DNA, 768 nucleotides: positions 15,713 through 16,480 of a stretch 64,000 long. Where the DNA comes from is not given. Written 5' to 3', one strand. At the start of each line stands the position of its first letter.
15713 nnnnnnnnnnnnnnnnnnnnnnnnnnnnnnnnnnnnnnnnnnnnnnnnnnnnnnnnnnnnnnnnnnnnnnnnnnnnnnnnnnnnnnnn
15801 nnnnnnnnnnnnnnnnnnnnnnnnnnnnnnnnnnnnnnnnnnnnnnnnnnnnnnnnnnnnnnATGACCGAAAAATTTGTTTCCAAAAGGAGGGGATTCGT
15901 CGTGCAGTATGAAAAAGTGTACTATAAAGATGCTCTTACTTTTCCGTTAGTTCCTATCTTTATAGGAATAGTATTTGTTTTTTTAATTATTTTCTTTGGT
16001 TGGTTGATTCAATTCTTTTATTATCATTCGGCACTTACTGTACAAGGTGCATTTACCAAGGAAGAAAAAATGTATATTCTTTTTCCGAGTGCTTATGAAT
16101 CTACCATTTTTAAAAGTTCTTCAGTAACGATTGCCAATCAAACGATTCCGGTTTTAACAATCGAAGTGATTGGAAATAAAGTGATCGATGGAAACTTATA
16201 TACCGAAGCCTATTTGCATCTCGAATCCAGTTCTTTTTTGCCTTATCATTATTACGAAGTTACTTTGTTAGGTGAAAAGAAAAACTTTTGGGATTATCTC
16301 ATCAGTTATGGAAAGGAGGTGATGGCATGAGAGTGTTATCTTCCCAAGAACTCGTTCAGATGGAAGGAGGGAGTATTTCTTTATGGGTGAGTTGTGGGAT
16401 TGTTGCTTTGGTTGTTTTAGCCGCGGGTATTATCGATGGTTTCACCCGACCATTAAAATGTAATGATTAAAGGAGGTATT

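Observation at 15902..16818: Two small membrane proteins flank the peptide genes as candidate accessory/immunity factors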

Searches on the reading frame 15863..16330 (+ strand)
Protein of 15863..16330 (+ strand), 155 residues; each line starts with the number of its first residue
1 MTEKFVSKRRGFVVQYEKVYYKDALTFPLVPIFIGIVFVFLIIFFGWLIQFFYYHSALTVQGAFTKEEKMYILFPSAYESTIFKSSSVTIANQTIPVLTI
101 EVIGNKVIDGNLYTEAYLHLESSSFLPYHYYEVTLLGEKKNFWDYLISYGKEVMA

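Call 3: search_protein_families(library=pfam, proteins=[window:15863-16330:+], max_evalue=1)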
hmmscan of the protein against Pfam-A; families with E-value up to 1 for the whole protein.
window:15863-16330:+ (155 aa): 2 families
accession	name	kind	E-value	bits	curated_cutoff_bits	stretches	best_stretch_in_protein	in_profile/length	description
PF01529.25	DHHC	-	0.096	13.2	28.7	1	15-69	76-129/133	DHHC palmitoyltransferase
PF15938.10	DUF4750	-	0.1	12.8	27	1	27-49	8-29/54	Domain of unknown function (DUF4750)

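Call 4: search_protein_families(library=ncbifam, proteins=[window:15863-16330:+], max_evalue=1)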
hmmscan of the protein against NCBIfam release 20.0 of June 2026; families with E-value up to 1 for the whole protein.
window:15863-16330:+ (155 aa): 1 family
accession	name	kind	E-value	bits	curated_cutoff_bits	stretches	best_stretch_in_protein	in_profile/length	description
NF045999.1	MAG1140_fam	equivalog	0.034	14.3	35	1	32-148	10-126/126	MAG1140 family protein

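Call 6: find_homologous_proteins(query=window:15902-16327:+, max_evalue=0.01)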
Query window:15902-16327:+ (142 aa): 2 proteins with E <= 0.01 among 12 candidates.
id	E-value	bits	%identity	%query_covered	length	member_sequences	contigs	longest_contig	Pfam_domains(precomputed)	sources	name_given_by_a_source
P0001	2.0e-78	279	90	100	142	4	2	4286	-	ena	-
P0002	6.1e-75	268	89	100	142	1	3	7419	-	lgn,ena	-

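Call 8: find_encoding_contigs(protein=P0001, flank=10000, max_places=6)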
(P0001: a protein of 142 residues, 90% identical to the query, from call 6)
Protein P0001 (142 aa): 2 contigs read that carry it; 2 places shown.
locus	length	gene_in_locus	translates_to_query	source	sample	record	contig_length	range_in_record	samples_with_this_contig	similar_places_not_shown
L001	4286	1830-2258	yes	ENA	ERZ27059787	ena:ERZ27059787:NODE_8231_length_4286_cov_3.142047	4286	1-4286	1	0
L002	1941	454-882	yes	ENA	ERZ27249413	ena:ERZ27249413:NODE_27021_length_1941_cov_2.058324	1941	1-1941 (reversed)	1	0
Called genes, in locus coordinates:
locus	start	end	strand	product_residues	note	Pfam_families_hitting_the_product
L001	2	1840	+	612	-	?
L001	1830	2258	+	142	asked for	-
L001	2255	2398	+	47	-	-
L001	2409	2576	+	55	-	-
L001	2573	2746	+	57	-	-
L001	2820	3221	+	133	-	-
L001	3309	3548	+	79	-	PF01165:Ribosomal_S21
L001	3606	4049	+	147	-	PF09424:YqeY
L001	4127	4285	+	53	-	?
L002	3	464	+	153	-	?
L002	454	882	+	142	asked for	-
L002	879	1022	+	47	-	-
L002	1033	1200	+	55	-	-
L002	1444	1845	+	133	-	-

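Call 9: find_encoding_contigs(protein=P0002, flank=10000, max_places=6)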
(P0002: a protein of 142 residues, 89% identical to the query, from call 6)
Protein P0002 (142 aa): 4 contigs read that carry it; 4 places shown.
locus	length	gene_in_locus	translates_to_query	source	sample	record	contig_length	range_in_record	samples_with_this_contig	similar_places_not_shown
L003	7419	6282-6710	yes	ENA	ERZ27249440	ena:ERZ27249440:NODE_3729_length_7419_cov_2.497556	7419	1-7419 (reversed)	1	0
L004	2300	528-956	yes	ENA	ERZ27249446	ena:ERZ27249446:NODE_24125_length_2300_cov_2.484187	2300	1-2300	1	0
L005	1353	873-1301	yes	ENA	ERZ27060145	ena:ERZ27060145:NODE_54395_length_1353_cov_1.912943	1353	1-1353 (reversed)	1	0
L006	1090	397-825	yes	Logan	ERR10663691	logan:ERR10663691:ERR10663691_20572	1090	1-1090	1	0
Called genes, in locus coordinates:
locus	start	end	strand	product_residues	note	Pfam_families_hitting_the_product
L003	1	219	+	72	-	?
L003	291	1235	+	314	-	PF10646:Germane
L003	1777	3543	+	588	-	PF13230:GATase_4 (weak), PF13522:GATase_6, PF13537:GATase_7, PF01380:SIS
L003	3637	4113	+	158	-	-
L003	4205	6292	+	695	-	PF03412:Peptidase_C39, PF00664:ABC_membrane, PF00005:ABC_tran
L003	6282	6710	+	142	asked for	-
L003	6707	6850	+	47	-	-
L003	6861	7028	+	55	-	-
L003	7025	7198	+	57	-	-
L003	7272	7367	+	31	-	-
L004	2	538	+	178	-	?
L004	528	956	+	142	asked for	-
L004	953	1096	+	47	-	-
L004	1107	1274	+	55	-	-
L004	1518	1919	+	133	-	-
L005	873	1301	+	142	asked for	-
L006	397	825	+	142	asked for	-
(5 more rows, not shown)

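Call 23: predict_structure(protein=window:15902-16327:+)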
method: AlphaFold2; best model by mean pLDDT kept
length: 142 residues; sequences in the alignment: 1
mean_pLDDT: 63.8   pTM: 0.35
mean pLDDT of the five models: 63.8, 55.4, 54.7, 53.7, 53.4
residues with pLDDT >= 90: 17; 70-90: 26; 50-70: 69; < 50: 30
segments of 3 or more residues with pLDDT < 50: 45-55, 75-80, 111-117, 140-142
pLDDT, mean of each block of 10 residues (from residue 1): 55 81 95 88 49 52 60 50 64 77 63 48 59 57 45
secondary structure, 60 per line:
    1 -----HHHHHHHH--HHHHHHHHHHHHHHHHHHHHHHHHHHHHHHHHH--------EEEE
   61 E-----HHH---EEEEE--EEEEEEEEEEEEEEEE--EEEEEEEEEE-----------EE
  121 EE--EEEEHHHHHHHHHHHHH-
elements in order: H6-13 H16-48 E57-61 E73-77 E80-95 E98-107 E119-122 E125-128 H129-141

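Call 24: search_protein_representatives(protein=window:15902-16327:+)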
Query: 142 residues. Proteins with E-value up to 0.001 (for the whole library): 8; up to 1e-10: 4; up to 1e-30: 1. The best 8 are listed.
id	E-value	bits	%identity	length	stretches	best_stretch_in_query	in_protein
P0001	6.5e-79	279.3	90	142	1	1-142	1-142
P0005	5.0e-20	88.6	36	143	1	2-141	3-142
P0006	3.0e-13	66.6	35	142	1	1-141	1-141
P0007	2.9e-12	63.4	27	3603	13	39-102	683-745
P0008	5.3e-09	52.8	30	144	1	19-141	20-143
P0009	1.5e-07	48.1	31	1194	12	88-113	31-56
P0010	6.0e-04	36.5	33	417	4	54-113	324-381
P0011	6.6e-04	36.3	39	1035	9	64-95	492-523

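Call 27: find_homologous_proteins(query=A1, max_evalue=0.01)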
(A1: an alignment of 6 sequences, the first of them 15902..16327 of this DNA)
Query A1 (6 sequences) (142 aa, profile of the alignment): 8 proteins with E <= 0.01 among 1352 candidates.
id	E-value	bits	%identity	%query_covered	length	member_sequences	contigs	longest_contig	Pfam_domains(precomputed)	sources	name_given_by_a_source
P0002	5.1e-64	233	89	100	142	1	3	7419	-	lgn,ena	-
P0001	2.2e-63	231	90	100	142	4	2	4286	-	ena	-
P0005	4.9e-56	207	35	99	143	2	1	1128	-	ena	-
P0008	9.7e-56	206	30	86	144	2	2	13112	-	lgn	-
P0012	6.1e-55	203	35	99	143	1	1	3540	-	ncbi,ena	-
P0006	3.6e-52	194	38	72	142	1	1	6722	-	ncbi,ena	-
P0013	2.7e-43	165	41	71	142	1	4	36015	-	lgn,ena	-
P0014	2.7e-36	143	34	49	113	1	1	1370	-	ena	-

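Call 28: search_solved_structures(query=A1, max_evalue=10, show_alignments=3)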
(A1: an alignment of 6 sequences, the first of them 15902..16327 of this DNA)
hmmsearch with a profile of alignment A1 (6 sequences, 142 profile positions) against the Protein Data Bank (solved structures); distinct sequences matched with E-value up to 10: 4.
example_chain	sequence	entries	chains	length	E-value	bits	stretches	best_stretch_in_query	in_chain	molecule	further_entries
8wb4_H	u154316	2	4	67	0.27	14.6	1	22-53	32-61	Photosystem II reaction center protein H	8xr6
7y5e_HL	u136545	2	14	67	0.43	13.9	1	25-53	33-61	Photosystem II reaction center protein H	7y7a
4kzs_A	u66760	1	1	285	2.9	11.3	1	71-106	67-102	LPP20 lipofamily protein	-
6b87_A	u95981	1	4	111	3.6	11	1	15-39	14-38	TMHC2_E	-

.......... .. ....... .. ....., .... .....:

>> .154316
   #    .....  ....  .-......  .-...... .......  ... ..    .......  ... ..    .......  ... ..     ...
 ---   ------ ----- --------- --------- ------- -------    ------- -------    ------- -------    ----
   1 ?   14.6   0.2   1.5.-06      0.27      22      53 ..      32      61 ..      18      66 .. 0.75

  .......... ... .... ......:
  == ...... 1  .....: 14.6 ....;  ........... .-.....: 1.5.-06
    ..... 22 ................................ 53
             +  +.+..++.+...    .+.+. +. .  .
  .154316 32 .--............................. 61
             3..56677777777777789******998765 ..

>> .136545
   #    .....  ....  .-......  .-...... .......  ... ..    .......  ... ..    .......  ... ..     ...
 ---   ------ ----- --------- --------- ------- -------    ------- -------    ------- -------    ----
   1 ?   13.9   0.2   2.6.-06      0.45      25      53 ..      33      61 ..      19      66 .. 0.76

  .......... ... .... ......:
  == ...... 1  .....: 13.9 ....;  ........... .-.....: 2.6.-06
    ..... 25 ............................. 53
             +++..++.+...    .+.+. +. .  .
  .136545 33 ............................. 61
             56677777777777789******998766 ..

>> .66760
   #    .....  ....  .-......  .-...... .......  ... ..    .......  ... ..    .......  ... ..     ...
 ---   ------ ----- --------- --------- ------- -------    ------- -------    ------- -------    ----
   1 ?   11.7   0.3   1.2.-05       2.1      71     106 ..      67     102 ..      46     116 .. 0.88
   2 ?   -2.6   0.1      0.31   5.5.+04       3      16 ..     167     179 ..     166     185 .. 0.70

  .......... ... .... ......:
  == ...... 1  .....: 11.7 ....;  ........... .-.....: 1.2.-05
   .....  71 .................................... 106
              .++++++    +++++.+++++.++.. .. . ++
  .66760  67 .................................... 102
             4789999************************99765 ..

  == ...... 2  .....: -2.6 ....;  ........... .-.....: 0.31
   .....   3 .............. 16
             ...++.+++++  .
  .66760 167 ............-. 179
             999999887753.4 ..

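Call 29: find_encoding_contigs(protein=P0013, flank=8000, max_places=3)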
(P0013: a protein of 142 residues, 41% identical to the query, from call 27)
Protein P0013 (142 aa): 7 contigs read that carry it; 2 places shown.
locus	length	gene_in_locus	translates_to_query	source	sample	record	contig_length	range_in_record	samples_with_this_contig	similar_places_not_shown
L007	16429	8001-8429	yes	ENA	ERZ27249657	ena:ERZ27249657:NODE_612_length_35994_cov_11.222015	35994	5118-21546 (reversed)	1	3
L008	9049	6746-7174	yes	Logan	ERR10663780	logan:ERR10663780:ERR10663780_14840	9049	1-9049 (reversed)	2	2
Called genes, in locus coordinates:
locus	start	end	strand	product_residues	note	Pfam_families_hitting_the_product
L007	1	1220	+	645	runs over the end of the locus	-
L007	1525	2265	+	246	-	PF20772:TACO1_YebC_N, PF01709:Transcrip_reg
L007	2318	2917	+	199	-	PF12917:YfbR-like (weak), PF13023:HD_3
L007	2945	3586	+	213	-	PF02677:QueH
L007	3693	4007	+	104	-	-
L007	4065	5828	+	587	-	PF13522:GATase_6, PF13537:GATase_7, PF01380:SIS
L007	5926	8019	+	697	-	PF03412:Peptidase_C39, PF00664:ABC_membrane, PF00005:ABC_tran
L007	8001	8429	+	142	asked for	-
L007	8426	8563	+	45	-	-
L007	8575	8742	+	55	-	-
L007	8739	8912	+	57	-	-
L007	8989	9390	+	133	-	-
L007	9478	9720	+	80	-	PF01165:Ribosomal_S21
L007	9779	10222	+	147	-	PF09424:YqeY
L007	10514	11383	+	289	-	PF00145:DNA_methylase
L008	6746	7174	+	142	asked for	-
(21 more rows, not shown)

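Call 30: find_encoding_contigs(protein=P0008, flank=8000, max_places=3)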
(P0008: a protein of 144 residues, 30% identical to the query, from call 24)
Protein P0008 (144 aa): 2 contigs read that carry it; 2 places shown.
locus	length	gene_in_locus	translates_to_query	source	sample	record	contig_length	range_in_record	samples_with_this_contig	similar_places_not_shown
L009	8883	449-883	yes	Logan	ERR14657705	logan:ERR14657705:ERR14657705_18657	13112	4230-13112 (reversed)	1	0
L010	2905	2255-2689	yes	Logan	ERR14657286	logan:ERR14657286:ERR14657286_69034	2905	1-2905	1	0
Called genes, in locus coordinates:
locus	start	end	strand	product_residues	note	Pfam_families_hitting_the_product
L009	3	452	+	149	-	?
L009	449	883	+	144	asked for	-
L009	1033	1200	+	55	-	-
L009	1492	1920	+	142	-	-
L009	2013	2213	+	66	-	PF01165:Ribosomal_S21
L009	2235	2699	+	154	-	PF09424:YqeY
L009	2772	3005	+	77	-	PF07873:YabP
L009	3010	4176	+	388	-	PF06898:YqfD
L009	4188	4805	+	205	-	PF04892:VanZ-LLP1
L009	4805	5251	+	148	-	PF02130:YbeY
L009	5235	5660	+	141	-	PF01219:DAGK_prokar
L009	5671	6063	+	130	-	PF00383:dCMP_cyt_deam_1, PF08211:dCMP_cyt_deam_2 (weak)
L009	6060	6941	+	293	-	PF00009:GTP_EFTU, PF00071:Ras (weak), PF00350:Dynamin_N (faint), PF01926:MMR_HSR1, PF02421:FeoB_N, PF04548:AIG1, PF10662:PduV-EutP (weak), PF07650:KH_2, +1 more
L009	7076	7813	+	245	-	PF11967:RecO_N, PF02565:RecO_C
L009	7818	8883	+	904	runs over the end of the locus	PF09586:YfhO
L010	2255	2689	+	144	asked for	-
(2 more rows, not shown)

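Call 31: find_encoding_contigs(protein=P0006, flank=8000, max_places=3)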
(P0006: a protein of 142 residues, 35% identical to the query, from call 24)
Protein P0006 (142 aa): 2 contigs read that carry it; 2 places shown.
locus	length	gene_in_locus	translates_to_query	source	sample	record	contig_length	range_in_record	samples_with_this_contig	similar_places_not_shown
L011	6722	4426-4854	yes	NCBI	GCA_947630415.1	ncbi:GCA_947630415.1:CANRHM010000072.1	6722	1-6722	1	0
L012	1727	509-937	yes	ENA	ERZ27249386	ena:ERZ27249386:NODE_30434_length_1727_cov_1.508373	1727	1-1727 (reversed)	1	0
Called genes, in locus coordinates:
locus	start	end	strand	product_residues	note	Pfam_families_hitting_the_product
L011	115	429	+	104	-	-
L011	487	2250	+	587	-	PF13522:GATase_6, PF13537:GATase_7, PF01380:SIS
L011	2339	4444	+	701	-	PF03412:Peptidase_C39, PF00664:ABC_membrane, PF00005:ABC_tran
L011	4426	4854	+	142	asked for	-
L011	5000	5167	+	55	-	-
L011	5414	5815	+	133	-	-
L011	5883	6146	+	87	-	PF01165:Ribosomal_S21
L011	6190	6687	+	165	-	PF09424:YqeY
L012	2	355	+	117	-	?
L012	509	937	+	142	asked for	-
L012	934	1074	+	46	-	PF10439:Bacteriocin_IIc (weak)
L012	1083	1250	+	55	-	-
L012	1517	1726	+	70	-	?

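Call 32: find_encoding_contigs(protein=P0012, flank=8000, max_places=3)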
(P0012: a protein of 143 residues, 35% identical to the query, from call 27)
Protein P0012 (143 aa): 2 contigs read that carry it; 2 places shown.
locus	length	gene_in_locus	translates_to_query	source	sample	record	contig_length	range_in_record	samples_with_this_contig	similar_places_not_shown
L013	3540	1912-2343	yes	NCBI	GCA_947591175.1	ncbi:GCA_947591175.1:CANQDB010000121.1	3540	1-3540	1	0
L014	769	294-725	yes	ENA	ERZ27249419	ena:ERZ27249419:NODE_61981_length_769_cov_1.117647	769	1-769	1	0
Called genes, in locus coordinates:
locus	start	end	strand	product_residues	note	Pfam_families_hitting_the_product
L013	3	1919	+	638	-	?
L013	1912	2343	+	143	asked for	-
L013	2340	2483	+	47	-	-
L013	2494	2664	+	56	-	-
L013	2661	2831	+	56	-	-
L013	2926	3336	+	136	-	-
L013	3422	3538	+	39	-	?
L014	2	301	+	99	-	?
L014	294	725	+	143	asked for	-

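Call 37: search_protein_families(library=ncbifam, alignment_id=A2, max_evalue=1)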
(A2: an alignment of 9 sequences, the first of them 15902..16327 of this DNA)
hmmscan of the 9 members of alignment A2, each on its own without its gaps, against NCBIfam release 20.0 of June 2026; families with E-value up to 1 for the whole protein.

A. member 1, window:15902-16327:+ (142 aa): 1 family
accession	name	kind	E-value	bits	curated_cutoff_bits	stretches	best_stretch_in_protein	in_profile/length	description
NF045999.1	MAG1140_fam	equivalog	0.026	14.7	35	1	19-135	10-126/126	MAG1140 family protein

B. families by the number of members that match (of 9 scanned): 2 families
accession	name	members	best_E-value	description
NF045999.1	MAG1140_fam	6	0.0012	MAG1140 family protein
NF046073.1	UpsA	1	0.02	pilin subunit UpsA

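Call 39: find_related_loci(query=A3, collection=genome_contigs, flank=7000)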
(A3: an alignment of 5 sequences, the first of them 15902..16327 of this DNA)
Query A3 (142 aa) in genome_contigs; peptide patterns used: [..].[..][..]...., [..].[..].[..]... (x = any residue, [..] = any of these).
90 stretches matched a pattern; 1 encode a relative of the query (tblastn E <= 1e-3); 1 distinct loci.
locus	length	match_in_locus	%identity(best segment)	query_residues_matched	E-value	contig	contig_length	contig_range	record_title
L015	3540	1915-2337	35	1-141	4e-27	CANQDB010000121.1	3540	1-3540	MAG: uncultured Bacilli bacterium isolate Lapin-003-2__bin48 genome assembly, contig: Lapin-003-2__NODE_21660_length_354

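Call 40: predict_structure(alignment_id=A2)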
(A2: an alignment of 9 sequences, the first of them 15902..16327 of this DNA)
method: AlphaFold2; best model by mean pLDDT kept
length: 142 residues; sequences in the alignment: 9
mean_pLDDT: 79.3   pTM: 0.56
mean pLDDT of the five models: 79.3, 78.7, 77.9, 77.3, 77.2
residues with pLDDT >= 90: 17; 70-90: 106; 50-70: 15; < 50: 4
segments of 3 or more residues with pLDDT < 50: 1-3
pLDDT, mean of each block of 10 residues (from residue 1): 52 65 90 80 80 84 82 84 88 89 84 82 76 75 69
secondary structure, 60 per line:
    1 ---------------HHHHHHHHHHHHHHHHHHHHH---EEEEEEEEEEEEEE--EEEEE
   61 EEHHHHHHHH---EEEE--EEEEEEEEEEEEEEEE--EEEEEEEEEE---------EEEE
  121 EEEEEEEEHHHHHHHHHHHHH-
elements in order: H16-36 E40-53 E56-62 H63-70 E74-77 E80-95 E98-107 E117-128 H129-141
